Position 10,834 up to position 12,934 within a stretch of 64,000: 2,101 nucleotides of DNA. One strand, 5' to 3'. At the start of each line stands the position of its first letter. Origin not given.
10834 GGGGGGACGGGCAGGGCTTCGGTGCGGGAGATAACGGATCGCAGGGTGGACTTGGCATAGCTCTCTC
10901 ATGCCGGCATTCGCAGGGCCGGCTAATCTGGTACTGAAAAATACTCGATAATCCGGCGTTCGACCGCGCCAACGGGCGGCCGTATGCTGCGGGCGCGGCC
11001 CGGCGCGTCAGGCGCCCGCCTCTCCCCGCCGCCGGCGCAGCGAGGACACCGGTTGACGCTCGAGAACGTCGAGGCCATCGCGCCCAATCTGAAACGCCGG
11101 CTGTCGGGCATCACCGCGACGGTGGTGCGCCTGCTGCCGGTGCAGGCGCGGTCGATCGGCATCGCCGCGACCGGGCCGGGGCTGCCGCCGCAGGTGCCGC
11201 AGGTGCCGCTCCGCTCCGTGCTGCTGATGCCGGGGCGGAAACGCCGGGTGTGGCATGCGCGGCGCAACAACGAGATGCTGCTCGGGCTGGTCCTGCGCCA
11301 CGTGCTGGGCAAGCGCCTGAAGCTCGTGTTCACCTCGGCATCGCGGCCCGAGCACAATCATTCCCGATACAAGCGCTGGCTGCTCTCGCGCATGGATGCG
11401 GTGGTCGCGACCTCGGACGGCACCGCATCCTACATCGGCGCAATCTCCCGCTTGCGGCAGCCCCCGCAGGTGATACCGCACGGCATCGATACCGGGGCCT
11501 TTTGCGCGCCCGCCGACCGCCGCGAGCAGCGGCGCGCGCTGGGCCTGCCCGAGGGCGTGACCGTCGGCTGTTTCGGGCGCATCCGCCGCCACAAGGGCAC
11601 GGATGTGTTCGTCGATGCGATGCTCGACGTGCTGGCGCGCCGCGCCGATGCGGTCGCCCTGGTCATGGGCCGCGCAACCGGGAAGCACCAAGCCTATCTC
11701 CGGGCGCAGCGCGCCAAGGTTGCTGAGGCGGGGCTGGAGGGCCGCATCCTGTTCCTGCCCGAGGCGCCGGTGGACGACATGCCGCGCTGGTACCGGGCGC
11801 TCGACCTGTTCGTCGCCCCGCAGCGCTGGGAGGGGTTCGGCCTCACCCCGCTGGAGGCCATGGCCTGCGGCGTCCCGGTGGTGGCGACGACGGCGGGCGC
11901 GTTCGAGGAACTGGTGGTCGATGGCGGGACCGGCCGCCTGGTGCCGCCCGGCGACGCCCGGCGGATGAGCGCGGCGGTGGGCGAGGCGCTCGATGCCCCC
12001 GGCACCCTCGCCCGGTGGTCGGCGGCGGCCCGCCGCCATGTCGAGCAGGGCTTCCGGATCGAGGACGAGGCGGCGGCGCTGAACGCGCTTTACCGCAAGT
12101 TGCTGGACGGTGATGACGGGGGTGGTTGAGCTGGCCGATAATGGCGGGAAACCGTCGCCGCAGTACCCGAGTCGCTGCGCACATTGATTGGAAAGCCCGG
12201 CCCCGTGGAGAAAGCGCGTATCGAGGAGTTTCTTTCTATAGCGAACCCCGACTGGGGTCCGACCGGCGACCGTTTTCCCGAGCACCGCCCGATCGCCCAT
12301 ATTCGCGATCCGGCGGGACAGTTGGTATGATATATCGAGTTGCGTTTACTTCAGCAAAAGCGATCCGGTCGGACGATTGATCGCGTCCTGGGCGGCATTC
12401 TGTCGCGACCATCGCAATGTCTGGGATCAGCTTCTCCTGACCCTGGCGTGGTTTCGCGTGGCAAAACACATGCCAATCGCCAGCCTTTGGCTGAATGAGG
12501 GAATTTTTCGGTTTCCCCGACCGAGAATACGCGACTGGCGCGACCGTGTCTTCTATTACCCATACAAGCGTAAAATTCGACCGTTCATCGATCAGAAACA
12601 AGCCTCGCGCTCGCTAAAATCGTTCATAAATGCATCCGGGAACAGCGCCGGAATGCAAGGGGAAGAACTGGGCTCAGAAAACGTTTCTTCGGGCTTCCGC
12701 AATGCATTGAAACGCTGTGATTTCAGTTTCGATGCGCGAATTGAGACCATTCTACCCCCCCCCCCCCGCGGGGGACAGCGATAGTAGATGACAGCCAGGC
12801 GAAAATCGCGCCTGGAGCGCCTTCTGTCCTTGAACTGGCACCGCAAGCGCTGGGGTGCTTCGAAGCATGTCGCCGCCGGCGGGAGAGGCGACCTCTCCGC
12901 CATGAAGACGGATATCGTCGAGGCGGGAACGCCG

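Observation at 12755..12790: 13-nt poly-C homopolymer in a ~70% GC genome, within a low-GC LPS-glycosyltransferase island: candidate phase-variation switch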

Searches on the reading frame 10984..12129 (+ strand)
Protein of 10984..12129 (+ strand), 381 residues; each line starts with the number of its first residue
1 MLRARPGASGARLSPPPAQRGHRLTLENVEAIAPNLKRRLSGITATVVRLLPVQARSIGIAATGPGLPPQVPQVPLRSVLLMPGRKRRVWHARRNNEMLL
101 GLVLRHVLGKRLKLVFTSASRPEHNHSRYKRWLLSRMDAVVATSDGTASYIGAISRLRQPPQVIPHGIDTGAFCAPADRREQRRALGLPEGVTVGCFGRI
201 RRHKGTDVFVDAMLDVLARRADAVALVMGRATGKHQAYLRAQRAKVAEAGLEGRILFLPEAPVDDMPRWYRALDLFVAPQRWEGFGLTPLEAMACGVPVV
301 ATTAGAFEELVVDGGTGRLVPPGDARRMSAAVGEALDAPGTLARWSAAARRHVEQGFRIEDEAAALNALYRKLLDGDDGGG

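Call 6: search_protein_families(library=pfam, proteins=[window:10984-12129:+], max_evalue=0.01)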
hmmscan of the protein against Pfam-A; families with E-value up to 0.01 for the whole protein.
window:10984-12129:+ (381 aa): 5 families
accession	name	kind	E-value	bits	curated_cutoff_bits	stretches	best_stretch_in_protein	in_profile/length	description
PF13692.12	Glyco_trans_1_4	-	3.9e-33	115.1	27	1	193-336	3-140/142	Glycosyl transferases group 1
PF00534.26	Glycos_transf_1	-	9e-33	113.7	26.4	1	178-351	1-171/172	Glycosyl transferases group 1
PF20706.3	GT4-conflict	-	1e-15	58.1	26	1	120-368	130-370/385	Family 4 Glycosyltransferase in conflict systems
PF13439.12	Glyco_transf_4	-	7.4e-06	26.5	28.5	1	109-170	94-168/170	Glycosyltransferase Family 4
PF13524.12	Glyco_trans_1_2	-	1.5e-05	25.4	25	1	249-366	27-142/144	Glycosyl transferase-like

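Call 7: search_protein_families(library=ncbifam, proteins=[window:10984-12129:+], max_evalue=0.01)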
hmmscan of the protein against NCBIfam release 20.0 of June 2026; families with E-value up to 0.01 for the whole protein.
window:10984-12129:+ (381 aa): 40 families (the best 25 are shown)
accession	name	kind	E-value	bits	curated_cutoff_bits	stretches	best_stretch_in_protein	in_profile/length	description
TIGR03449.1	mycothiol_MshA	equivalog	3.4e-32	111.8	462.5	1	140-373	169-403/406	D-inositol-3-phosphate glycosyltransferase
NF041876.1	EPS_EpsE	equivalog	1.2e-29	103.7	400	1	159-366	186-389/389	exopolysaccharide biosynthesis GT4 family glycosyltransferase EpsE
TIGR03088.1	stp2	hypoth_equivalog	2.6e-28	99.1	409.05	1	162-374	163-374/374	TIGR03088 family PEP-CTERM/XrtA system glycosyltransferase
TIGR04063.1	stp3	hypoth_equivalog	3.1e-24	85.6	442.05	1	134-374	155-396/397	TIGR04063 family PEP-CTERM/XrtA system glycosyltransferase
TIGR03999.1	thiol_BshA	equivalog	7.2e-24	84.4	273.7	1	129-374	137-374/375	N-acetyl-alpha-D-glucosaminyl L-malate synthase BshA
TIGR04047.1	MSMEG_0565_glyc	hypoth_equivalog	8.1e-23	81.1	259.85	1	159-371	159-372/373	MSMEG_0565 family glycosyltransferase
NF053787.1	GlcN_PG_synth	equivalog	2.3e-22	79.3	480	1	123-374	130-360/361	N-acetylglucosaminyl phosphatidylglycerol synthase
TIGR02149.1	glgA_Coryne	subfamily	2.8e-21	76.1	302.4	1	137-373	145-390/391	glycogen synthase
TIGR02095.1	glgA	subfamily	5.8e-14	51.6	328.45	1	183-373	283-477/477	glycogen/starch synthase, ADP-glucose type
NF047684.1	TeichurnBiosyTuaC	equivalog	1.4e-13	50.6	550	1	158-374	184-390/391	teichuronic acid biosynthesis protein TuaC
TIGR04157.1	glyco_rSAM_CFB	subfamily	1.1e-12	47.7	400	1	129-321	162-349/406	TIGR04157 family glycosyltransferase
TIGR02472.1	sucr_P_syn_N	equivalog_domain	9.1e-12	44.5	576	1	163-357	213-425/439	sucrose-phosphate synthase, putative, glycosyltransferase domain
NF012028.0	PRK15484.1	subfamily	1.2e-11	44.3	618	1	162-339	164-345/380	lipopolysaccharide N-acetylglucosaminyltransferase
NF038255.1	exopoly_VpsD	equivalog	2.8e-11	42.9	300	1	198-309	210-319/381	VpsD family glycosyltransferase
NF038011.1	PelF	equivalog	5.2e-11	42.3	100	1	161-361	282-477/489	GT4 family glycosyltransferase PelF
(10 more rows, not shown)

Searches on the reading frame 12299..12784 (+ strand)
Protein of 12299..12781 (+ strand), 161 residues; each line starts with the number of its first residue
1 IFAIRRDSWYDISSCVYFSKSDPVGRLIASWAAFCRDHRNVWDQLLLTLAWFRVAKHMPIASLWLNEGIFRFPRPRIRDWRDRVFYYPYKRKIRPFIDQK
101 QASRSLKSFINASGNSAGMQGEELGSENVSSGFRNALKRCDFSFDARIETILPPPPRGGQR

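Call 6: search_protein_families(library=pfam, proteins=[window:12377-12784:+], max_evalue=0.01)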
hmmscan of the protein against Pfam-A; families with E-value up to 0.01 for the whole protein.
window:12377-12784:+ (135 aa): 0 families

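Call 7: search_protein_families(library=ncbifam, proteins=[window:12377-12784:+], max_evalue=0.01)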
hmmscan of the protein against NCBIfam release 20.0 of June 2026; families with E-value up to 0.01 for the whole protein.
window:12377-12784:+ (135 aa): 0 families

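Call 25: find_homologous_proteins(query=window:12299-12781:+)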
Query window:12299-12781:+ (161 aa): 8 proteins with E <= 0.001 among 30 candidates.
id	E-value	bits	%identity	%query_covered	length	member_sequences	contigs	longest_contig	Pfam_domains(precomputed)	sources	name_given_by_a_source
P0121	1.1e-51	193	60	94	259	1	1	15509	-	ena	-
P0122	7.9e-51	190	59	94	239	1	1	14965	-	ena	-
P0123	3.7e-47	178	54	94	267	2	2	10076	-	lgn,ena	-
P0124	2.1e-46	176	52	93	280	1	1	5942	PF00873.26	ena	-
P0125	1.1e-42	163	49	87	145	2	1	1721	-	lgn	-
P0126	2.5e-37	146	49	89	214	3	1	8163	-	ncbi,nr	ncbi:MAG: hypothetical protein J0H80_21590, partial [Rhizobiales bacterium]|nr:hypothetical protein 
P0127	1.0e-32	131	55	70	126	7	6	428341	-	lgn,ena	-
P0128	5.3e-30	122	51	76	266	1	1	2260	-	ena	-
